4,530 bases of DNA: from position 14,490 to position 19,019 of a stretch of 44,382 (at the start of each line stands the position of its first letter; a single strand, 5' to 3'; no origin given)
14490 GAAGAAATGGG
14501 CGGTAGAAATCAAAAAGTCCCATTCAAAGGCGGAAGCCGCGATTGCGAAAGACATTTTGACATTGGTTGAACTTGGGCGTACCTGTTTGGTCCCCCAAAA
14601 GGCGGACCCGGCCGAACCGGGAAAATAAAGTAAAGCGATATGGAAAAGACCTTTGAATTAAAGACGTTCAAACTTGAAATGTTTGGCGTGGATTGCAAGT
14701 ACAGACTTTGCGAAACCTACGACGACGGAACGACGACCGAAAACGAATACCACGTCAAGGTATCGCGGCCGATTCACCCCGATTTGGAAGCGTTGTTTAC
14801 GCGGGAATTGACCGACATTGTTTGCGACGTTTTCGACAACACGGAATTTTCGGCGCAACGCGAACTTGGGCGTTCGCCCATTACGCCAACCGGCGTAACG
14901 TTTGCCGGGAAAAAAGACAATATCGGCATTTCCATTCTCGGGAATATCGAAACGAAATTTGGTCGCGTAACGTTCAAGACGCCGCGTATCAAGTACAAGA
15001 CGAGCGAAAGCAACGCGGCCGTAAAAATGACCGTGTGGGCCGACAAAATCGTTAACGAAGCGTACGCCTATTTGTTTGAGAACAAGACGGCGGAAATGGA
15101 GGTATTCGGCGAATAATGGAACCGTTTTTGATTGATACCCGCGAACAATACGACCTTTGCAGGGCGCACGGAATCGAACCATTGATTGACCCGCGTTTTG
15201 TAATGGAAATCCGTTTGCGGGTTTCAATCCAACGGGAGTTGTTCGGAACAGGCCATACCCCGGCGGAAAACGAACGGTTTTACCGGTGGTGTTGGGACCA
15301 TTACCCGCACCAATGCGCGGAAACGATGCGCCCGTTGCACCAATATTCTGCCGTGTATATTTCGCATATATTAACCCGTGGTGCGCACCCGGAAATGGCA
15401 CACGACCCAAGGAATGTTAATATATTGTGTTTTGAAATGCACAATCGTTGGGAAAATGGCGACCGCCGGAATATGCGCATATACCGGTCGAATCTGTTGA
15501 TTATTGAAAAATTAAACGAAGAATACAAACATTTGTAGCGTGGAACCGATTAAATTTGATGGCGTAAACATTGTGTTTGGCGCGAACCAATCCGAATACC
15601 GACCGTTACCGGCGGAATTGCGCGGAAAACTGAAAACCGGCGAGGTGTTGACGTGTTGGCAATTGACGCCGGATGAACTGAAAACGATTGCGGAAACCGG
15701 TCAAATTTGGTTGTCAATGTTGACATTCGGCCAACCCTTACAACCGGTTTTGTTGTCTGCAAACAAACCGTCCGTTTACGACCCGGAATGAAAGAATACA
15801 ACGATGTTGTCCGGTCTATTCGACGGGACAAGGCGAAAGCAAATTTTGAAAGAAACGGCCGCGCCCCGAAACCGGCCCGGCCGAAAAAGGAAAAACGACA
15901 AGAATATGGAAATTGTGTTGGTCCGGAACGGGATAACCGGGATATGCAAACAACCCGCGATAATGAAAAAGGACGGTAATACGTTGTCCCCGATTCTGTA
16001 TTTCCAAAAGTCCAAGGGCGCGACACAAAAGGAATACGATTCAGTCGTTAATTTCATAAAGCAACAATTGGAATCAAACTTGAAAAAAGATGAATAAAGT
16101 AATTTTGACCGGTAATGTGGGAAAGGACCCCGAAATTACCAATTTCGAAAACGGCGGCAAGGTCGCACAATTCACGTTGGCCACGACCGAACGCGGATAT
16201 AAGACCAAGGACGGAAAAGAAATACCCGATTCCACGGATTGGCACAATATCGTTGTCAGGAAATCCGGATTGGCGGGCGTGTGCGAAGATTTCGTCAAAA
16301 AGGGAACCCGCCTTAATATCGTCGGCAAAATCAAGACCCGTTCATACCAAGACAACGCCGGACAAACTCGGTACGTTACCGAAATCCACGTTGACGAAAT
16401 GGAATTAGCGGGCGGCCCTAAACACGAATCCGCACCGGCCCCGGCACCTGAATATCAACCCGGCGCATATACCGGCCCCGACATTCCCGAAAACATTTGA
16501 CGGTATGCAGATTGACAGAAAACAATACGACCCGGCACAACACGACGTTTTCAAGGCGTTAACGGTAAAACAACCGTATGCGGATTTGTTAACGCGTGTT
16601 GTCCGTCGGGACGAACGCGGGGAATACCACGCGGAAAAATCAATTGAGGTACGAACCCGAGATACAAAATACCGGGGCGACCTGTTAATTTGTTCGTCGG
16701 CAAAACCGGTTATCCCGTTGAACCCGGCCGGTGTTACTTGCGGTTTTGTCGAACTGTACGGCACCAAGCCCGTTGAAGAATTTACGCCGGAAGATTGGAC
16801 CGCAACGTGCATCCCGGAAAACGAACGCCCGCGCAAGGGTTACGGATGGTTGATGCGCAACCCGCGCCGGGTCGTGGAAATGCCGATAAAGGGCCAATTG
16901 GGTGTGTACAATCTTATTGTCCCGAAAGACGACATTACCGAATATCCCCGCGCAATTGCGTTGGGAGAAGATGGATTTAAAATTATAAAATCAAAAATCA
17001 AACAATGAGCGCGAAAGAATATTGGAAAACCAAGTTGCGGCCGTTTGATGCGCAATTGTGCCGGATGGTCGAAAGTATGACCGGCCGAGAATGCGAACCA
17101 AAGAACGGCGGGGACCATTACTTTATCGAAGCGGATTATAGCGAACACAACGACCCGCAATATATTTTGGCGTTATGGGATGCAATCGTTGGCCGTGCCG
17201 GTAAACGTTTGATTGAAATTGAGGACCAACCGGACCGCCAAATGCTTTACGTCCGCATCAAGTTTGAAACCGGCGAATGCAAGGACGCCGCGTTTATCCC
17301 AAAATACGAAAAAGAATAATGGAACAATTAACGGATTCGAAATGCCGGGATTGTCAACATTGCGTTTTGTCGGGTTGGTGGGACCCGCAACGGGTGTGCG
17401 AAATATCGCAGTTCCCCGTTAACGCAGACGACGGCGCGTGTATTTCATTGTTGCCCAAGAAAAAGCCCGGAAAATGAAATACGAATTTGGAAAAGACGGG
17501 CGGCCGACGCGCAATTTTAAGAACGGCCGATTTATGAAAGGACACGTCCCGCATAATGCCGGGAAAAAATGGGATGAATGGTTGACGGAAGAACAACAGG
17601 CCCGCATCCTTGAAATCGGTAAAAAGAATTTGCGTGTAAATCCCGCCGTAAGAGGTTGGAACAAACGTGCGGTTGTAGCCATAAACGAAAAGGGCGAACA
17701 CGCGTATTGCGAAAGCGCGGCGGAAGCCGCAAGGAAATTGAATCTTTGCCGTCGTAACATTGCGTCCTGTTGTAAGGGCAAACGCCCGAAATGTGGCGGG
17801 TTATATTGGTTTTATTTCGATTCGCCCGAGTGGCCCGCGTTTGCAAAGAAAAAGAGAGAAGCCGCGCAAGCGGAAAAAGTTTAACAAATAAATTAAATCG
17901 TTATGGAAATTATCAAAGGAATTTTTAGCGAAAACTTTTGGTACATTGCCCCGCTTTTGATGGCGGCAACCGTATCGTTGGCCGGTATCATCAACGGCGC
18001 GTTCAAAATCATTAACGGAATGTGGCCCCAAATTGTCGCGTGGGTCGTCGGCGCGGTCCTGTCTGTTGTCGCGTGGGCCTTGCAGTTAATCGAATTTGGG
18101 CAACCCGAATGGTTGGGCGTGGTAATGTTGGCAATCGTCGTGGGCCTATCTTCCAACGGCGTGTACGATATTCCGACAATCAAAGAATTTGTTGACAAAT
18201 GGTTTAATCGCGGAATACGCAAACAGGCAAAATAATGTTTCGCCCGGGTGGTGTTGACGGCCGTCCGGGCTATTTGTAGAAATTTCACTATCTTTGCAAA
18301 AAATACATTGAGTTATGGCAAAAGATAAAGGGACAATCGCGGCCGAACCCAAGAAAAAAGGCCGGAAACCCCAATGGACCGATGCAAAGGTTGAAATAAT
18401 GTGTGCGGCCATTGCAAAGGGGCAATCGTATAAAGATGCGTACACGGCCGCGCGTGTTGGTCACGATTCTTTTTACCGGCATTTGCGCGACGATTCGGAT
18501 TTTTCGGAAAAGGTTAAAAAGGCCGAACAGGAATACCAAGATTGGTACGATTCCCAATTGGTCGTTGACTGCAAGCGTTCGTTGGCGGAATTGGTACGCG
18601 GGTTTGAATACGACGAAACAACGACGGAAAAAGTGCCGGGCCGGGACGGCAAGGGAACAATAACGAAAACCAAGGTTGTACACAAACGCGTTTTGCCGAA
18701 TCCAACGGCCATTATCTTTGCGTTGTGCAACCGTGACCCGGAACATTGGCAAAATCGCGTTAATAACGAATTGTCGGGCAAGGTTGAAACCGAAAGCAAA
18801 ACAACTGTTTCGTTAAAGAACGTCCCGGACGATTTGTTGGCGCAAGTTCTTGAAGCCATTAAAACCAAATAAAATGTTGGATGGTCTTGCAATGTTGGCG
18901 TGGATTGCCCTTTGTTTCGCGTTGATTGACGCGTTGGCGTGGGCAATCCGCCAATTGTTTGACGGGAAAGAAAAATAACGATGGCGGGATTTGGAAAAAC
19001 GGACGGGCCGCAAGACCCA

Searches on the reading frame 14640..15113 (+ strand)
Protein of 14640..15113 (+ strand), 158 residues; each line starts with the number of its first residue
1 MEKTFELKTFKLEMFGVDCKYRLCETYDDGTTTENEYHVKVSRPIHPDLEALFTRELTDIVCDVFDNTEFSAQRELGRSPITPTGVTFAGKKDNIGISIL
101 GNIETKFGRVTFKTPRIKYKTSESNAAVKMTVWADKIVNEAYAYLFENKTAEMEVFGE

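Call 34: search_protein_families(library=phrogs, proteins=[window:14640-15113:+], max_evalue=0.001)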
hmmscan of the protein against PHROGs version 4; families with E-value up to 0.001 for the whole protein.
window:14640-15113:+ (158 aa): 2 families
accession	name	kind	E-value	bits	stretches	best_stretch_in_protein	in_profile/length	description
phrog_6141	-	unknown function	4.4e-11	43.8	1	3-158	11-157/174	-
phrog_9513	-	unknown function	1.1e-08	35.7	1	81-155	98-173/214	-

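Call 35: search_protein_families(library=pfam, proteins=[window:14640-15113:+], max_evalue=0.01)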
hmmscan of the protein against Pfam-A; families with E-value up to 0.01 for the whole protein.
window:14640-15113:+ (158 aa): 0 families

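Call 85: search_solved_structures(query=window:14640-15113:+, max_evalue=10)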
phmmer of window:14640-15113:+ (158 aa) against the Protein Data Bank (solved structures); distinct sequences matched with E-value up to 10: 1.
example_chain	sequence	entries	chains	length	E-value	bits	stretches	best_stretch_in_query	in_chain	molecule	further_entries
7jnb_A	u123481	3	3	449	0.91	12.8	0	100-129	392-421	F5/8 type C domain protein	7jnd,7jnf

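Call 86: find_homologous_proteins(query=window:14640-15113:+, max_evalue=0.001)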
Query window:14640-15113:+ (158 aa): 44 proteins with E <= 0.001 among 53 candidates.
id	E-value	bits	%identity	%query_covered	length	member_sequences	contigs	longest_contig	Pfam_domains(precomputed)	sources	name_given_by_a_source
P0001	5.6e-101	353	100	100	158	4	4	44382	-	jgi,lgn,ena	-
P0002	7.9e-75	268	77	100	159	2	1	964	-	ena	-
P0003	3.3e-71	256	72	99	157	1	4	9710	-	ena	-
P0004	1.0e-70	255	72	100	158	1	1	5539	-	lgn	-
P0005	1.6e-70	254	72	100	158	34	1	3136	-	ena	-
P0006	3.1e-70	253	73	100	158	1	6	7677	-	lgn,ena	-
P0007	1.0e-67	245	72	100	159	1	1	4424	-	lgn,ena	-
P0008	2.5e-67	244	71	99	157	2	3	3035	-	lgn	-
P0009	3.8e-67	243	68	100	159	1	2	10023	-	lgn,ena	-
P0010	5.9e-67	242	69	100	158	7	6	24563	-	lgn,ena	-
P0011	6.8e-67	242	68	100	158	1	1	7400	-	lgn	-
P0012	3.1e-66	240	70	100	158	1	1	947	-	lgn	-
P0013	2.9e-65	237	69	100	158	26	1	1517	-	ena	-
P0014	3.5e-65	237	71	100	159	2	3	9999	-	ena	-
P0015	5.2e-64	233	70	100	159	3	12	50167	-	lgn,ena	-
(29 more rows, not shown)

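Call 92: predict_structure(alignment_id=A6)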
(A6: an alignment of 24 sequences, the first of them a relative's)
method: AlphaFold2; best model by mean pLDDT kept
length: 158 residues; sequences in the alignment: 24
mean_pLDDT: 89.1   pTM: 0.80
mean pLDDT of the five models: 89.1, 88.3, 86.3, 85.6, 85.4
residues with pLDDT >= 90: 100; 70-90: 52; 50-70: 4; < 50: 2
segments of 3 or more residues with pLDDT < 50: none
pLDDT, mean of each block of 10 residues (from residue 1): 89 92 90 93 92 94 87 84 94 90 92 92 89 95 90 56
secondary structure, 60 per line:
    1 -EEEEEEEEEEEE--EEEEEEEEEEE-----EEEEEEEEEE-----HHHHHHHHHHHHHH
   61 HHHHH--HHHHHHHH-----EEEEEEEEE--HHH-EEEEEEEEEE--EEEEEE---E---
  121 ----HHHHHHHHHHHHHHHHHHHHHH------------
elements in order: E2-13 E16-26 E32-41 H47-65 H68-75 E81-89 E96-105 E108-113 H125-146

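Call 94: fold_search(model_id=the predicted structure, library=pdb)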
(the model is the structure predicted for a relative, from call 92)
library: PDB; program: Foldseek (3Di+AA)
matches with E <= 10: 1476; with E <= 0.001: 0
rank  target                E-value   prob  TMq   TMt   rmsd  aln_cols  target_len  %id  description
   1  7nyc_H                2.5e-02  0.08  0.13  0.07  24.3       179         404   13  cryoEM structure of 3C9-sMAC (released 2021-10-06)
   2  9n6e_I                3.4e-02  0.38  0.23  0.23  18.6       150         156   17  L9-targeting immunogen bound to three copies of L9 Fab (released 2025-12-10)
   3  6cqo_D                5.6e-02  0.21  0.15  0.21  14.5       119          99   14  Crystal Structure of mitochondrial single-stranded DNA binding proteins from S. cerevisiae (SeMet Labeled), Rim1 (Form (released 2018-05-30)
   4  7yny_A                5.6e-02  0.18  0.20  0.11  22.6       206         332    9  Crystal structure of baculovirus LEF-3 from Helicoverpa armigera nucleopolyhedrovirus (released 2023-01-25)
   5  2nrx_B                5.9e-02  0.35  0.23  0.19  13.5       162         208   12  Crystal structure of the C-terminal half of UvrC, in the presence of sulfate molecules (released 2007-02-06)
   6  1sxj_H                5.9e-02  0.18  0.15  0.10  14.0       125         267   10  Crystal Structure of the Eukaryotic Clamp Loader (Replication Factor C, RFC) Bound to the DNA Sliding Clamp (Prolifera (released 2004-06-22)
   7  8dfv_K                7.0e-02  0.16  0.19  0.13  23.1       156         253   13  Structural Basis of MicroRNA Biogenesis by Dicer-1 and Its Partner Protein Loqs-PB - complex IIa (released 2022-11-16)
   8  8gla_B                7.4e-02  0.12  0.12  0.09  14.6       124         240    6  Co-crystal structure of caPCNA bound to the AOH1996 derivative, AOH1996-1LE (released 2023-07-26)
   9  4qae_D                8.2e-02  0.18  0.18  0.17  15.0       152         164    7  Crystal structure of an engineered lipocalin (Anticalin) in complex with human hepcidin (released 2015-05-06)
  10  6olj_A                8.7e-02  0.20  0.17  0.10  11.6       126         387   10  CryoEM structure of PilB from Geobacter metallireducens: C2ccocco conformation (released 2019-11-20)
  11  8exx_B                9.8e-02  0.21  0.20  0.13  15.1       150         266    5  Herpes simplex virus 1 polymerase holoenzyme bound to DNA and foscarnet (pre-translocation state) (released 2024-09-04)
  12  1pn2_C                1.0e-01  0.16  0.18  0.11  16.9       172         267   10  Crystal structure analysis of the selenomethionine labelled 2-enoyl-CoA hydratase 2 domain of Candida tropicalis multi (released 2004-04-13)
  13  3cbc_C                1.1e-01  0.15  0.17  0.16  14.9       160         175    7  Crystal structure of Siderocalin (NGAL, Lipocalin 2) Y106F complexed with Ferric Enterobactin (released 2008-09-09)
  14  2zvk_A                1.2e-01  0.08  0.13  0.10  14.9       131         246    6  Crystal structure of PCNA in complex with DNA polymerase eta fragment (released 2009-02-10)
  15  3cqn_A                1.2e-01  0.20  0.20  0.19  13.4       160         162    7  Crystal Structure of the Lipocalin domain of Violaxanthin de-epoxidase (VDE) at pH7 (released 2009-04-21)
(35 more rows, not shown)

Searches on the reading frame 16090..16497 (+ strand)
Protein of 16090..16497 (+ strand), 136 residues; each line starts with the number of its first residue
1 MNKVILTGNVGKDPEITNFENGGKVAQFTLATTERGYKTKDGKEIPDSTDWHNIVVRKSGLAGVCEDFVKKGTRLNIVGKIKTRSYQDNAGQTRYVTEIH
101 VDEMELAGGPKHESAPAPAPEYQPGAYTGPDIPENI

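Call 80: search_protein_families(library=phrogs, proteins=[window:16090-16497:+], max_evalue=0.00001)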
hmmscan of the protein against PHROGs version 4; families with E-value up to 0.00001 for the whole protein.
window:16090-16497:+ (136 aa): 1 family
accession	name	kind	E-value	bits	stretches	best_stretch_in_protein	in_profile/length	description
phrog_44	-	DNA, RNA and nucleotide metabolism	8.6e-40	138.2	1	1-133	87-227/271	single strand DNA binding protein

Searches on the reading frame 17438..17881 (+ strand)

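Call 80: search_protein_families(library=phrogs, proteins=[window:17438-17881:+], max_evalue=0.00001)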
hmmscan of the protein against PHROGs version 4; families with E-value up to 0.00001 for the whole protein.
window:17438-17881:+ (148 aa): 1 family
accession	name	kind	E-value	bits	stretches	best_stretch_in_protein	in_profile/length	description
phrog_20162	-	DNA, RNA and nucleotide metabolism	1.1e-08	36.3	1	66-129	21-84/88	HNH endonuclease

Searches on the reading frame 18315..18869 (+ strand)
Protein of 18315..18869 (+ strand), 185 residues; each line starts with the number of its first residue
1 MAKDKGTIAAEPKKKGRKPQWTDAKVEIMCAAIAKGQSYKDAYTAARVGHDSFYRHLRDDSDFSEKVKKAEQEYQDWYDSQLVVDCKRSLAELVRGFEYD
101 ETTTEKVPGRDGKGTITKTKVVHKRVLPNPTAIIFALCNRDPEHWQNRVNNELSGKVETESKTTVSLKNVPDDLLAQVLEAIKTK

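Call 80: search_protein_families(library=phrogs, proteins=[window:18315-18869:+], max_evalue=0.00001)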
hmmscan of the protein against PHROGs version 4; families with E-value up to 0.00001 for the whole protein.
window:18315-18869:+ (185 aa): 3 families
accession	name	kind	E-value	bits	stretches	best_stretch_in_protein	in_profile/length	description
phrog_309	-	head and packaging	7.9e-19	69.8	1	48-170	168-275/319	terminase small subunit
phrog_1482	-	head and packaging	5.9e-08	33.4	1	9-78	3-73/147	terminase small subunit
phrog_4102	-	head and packaging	1.1e-06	29.9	1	13-74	7-79/166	terminase small subunit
